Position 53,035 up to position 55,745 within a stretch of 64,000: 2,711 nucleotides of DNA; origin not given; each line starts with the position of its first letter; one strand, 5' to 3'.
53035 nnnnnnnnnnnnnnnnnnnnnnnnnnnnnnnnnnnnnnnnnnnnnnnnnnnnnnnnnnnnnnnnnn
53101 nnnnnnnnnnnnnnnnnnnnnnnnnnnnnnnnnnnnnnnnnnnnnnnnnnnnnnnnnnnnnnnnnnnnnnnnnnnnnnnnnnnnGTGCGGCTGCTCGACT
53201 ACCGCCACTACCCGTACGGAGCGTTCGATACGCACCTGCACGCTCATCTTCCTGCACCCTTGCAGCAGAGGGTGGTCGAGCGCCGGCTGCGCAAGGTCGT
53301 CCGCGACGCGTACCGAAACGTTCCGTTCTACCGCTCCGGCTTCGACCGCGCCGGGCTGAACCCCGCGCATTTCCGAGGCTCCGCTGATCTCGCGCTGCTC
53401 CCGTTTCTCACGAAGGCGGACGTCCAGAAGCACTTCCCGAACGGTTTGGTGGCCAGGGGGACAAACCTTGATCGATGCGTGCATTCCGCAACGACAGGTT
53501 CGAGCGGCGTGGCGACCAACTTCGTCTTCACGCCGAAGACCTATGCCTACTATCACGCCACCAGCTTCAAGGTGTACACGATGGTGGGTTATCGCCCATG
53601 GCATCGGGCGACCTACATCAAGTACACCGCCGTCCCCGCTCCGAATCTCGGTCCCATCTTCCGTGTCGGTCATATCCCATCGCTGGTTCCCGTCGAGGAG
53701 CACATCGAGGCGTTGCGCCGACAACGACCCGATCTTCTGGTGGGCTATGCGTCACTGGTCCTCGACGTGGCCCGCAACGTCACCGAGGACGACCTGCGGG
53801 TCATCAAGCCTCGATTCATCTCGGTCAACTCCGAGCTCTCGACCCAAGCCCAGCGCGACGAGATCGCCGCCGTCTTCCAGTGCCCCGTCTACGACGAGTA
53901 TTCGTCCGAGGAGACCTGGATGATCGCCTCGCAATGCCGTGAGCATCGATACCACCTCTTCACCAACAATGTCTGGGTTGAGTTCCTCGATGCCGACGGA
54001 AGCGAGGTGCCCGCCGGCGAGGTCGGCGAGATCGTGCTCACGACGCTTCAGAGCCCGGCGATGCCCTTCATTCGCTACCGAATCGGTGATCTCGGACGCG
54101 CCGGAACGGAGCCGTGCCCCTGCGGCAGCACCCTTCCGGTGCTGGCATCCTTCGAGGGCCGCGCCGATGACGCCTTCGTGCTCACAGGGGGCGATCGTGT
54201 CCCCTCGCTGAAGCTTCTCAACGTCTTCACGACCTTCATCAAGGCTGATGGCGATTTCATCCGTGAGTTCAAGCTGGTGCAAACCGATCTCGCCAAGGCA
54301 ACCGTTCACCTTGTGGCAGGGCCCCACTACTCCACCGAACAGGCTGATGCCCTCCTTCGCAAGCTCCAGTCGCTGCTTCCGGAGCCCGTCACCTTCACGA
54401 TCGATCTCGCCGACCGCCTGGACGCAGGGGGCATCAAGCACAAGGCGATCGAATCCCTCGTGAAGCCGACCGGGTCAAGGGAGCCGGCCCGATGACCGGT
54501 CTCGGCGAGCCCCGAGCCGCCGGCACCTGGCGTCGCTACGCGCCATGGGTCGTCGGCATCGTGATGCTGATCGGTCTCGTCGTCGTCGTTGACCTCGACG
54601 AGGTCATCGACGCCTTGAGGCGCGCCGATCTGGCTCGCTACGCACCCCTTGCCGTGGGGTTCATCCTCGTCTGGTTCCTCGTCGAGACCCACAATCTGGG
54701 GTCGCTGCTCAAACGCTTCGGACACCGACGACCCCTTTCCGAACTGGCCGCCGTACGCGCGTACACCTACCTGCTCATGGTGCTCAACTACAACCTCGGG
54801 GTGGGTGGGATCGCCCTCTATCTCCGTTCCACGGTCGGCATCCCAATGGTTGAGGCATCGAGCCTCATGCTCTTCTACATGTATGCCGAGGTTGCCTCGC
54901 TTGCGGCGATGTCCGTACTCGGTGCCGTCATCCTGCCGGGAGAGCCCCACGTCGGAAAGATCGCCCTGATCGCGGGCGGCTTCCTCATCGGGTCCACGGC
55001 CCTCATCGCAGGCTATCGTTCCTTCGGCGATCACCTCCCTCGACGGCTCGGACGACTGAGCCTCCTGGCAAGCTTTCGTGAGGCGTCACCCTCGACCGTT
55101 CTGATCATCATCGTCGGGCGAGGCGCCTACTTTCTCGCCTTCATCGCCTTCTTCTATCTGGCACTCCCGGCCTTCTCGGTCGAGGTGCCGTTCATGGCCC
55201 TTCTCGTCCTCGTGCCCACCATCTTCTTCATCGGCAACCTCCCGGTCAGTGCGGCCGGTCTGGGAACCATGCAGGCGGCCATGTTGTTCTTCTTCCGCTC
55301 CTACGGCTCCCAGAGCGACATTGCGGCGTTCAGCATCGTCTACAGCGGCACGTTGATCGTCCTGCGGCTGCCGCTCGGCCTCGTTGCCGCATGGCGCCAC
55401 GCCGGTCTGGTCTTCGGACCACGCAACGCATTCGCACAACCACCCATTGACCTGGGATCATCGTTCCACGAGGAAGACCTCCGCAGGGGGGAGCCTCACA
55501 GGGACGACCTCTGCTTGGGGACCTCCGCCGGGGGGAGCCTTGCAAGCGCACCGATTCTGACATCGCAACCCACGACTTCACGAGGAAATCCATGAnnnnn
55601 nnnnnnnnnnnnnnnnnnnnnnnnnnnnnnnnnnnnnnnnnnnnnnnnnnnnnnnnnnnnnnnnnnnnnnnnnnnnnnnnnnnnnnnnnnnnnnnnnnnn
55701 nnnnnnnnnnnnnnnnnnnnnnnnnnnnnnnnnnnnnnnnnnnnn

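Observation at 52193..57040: Translationally coupled four-gene operon: GNAT-like protein + PaaK/F390-synthetase-like adenylating enzyme + MprF-flippase-like membrane protein + secreted Cys-Ntn hydrolase (candidate undescribed envelope acylation write/erase system)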

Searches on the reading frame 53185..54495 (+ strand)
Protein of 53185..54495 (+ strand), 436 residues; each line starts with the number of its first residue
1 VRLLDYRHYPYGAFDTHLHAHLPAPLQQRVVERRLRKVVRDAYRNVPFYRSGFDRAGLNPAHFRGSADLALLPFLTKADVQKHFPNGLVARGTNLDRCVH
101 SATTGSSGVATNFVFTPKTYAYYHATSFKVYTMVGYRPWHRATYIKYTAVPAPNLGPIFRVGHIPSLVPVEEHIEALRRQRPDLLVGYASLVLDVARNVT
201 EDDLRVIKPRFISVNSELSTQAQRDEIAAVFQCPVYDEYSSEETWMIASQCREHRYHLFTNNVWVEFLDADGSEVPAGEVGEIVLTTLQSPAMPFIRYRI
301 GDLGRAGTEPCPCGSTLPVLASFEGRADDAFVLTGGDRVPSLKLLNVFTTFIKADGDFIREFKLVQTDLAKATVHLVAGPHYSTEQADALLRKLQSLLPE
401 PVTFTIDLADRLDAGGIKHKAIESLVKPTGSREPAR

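Call 3: search_protein_families(library=pfam, proteins=[window:53185-54495:+], max_evalue=0.1)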
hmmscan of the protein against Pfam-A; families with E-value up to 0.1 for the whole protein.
window:53185-54495:+ (436 aa): 1 family
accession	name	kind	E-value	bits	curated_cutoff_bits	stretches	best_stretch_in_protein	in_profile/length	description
PF00501.34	AMP-binding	-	0.024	13.9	29.9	1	173-285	248-374/384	AMP-binding enzyme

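Call 4: search_protein_families(library=ncbifam, proteins=[window:53185-54495:+], max_evalue=0.1)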
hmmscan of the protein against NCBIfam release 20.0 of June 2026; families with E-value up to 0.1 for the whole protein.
window:53185-54495:+ (436 aa): 7 families
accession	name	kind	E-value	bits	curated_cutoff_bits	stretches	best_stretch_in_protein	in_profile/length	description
NF045666.1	DVU1553_fam_AMP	equivalog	1e-43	149.7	300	2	170-326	171-330/331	DVU_1553 family AMP-dependent CoA ligase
NF041878.1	paak_haloarch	equivalog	2.4e-35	121.9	700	2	188-420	179-415/427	phenylacetate--CoA ligase PaaK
TIGR02155.1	PA_CoA_ligase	equivalog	1.5e-28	99.5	646.3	1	28-383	9-371/422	phenylacetate--CoA ligase PaaK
NF053551.1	FlxY_rubin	equivalog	2.7e-27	95.6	520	2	215-351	210-346/424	flexirubin biosynthesis putative acyl-CoA ligase FlxY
TIGR02304.1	aden_form_hyp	equivalog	1.7e-23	83.3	251.9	1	167-386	173-385/430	F390 synthetase-related protein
NF041217.1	BagE_FevW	exception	1.6e-19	70.2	800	1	210-333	195-317/424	bagremycin/ferroverdin synthetase BagE/FevW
TIGR03335.1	F390_ftsA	equivalog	6.6e-14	51.4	458.7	1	29-316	16-319/445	coenzyme F390 synthetase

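Call 40: search_solved_structures(query=window:53185-54495:+, max_evalue=0.001)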
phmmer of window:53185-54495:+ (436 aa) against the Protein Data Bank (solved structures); distinct sequences matched with E-value up to 0.001: 8.
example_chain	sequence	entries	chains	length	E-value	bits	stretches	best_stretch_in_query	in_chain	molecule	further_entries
4r1l_A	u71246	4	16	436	1.2e-27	99.8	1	29-353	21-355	Phenylacetate-coenzyme A ligase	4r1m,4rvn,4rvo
2y4o_A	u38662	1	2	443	4.6e-24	88.1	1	32-401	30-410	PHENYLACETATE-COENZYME A LIGASE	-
2y27_A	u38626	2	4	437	1.4e-21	79.9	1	33-340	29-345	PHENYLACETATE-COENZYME A LIGASE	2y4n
6wuq_A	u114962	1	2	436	7.6e-20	74.2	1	216-329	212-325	AjiA1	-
6siw_A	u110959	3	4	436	4.7e-17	65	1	216-327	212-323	PaaK-like ligase (AMP-dependent synthetase and ligase) | AMP-dependent synthetase and ligase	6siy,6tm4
6siw_B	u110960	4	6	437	4.8e-17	65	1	216-327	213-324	PaaK-like ligase (AMP-dependent synthetase and ligase) | AMP-dependent synthetase and ligase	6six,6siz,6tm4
9s3l_A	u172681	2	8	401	2.9e-16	62.4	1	60-331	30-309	Phenylacetate-CoA ligase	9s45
6hdw_A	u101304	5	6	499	2.1e-12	49.6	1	22-341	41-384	2-hydroxyisobutyryl-CoA synthetase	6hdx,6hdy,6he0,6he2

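Call 64: search_protein_families(library=pfam, proteins=[window:53185-54495:+], max_evalue=10)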
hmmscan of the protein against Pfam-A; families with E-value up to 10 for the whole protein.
window:53185-54495:+ (436 aa): 2 families
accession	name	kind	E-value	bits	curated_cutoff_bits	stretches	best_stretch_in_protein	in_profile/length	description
PF00501.34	AMP-binding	-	0.024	13.9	29.9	1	173-285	248-374/384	AMP-binding enzyme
PF02810.21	SEC-C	-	0.2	12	20.4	1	309-315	3-9/19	SEC-C motif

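Call 85: search_protein_families(library=padloc, proteins=[window:53185-54495:+], max_evalue=0.01)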
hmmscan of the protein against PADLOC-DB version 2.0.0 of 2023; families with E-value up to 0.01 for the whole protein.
window:53185-54495:+ (436 aa): 0 families

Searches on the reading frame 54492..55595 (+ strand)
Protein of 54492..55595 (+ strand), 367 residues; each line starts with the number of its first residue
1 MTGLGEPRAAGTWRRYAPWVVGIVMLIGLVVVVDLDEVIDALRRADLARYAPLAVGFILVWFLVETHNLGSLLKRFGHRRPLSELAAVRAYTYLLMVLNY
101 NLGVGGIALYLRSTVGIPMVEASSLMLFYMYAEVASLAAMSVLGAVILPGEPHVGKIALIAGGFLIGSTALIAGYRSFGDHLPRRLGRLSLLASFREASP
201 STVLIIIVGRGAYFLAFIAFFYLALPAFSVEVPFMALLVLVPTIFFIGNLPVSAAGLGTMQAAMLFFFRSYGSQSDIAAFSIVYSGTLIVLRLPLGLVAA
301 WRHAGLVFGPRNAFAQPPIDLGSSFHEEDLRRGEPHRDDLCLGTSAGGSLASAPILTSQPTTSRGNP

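Call 3: search_protein_families(library=pfam, proteins=[window:54492-55595:+], max_evalue=0.1)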
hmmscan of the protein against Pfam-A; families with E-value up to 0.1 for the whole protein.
window:54492-55595:+ (367 aa): 1 family
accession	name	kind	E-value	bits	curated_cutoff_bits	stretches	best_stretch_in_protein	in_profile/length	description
PF03706.18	LPG_synthase_TM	-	6.4e-12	46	33.4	1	19-294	1-300/302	Lysylphosphatidylglycerol synthase TM region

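Call 4: search_protein_families(library=ncbifam, proteins=[window:54492-55595:+], max_evalue=0.1)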
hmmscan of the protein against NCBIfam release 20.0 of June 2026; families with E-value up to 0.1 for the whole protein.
window:54492-55595:+ (367 aa): 1 family
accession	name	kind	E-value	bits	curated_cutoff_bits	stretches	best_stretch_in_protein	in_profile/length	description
TIGR00374.1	TIGR00374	subfamily_domain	0.0066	15.9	43.2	1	199-284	209-294/323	flippase-like domain-containing protein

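Call 41: search_solved_structures(query=window:54492-55595:+, max_evalue=1)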
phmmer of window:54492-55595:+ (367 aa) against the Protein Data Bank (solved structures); distinct sequences matched with E-value up to 1: 1.
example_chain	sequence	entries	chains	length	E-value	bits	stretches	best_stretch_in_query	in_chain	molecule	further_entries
6ftg_3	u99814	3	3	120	0.22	13.7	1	53-129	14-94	Oligosaccharyltransferase complex subunit OSTC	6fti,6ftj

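Call 85: search_protein_families(library=padloc, proteins=[window:54492-55595:+], max_evalue=0.01)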
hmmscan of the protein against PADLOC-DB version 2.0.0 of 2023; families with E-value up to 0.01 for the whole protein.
window:54492-55595:+ (367 aa): 0 families
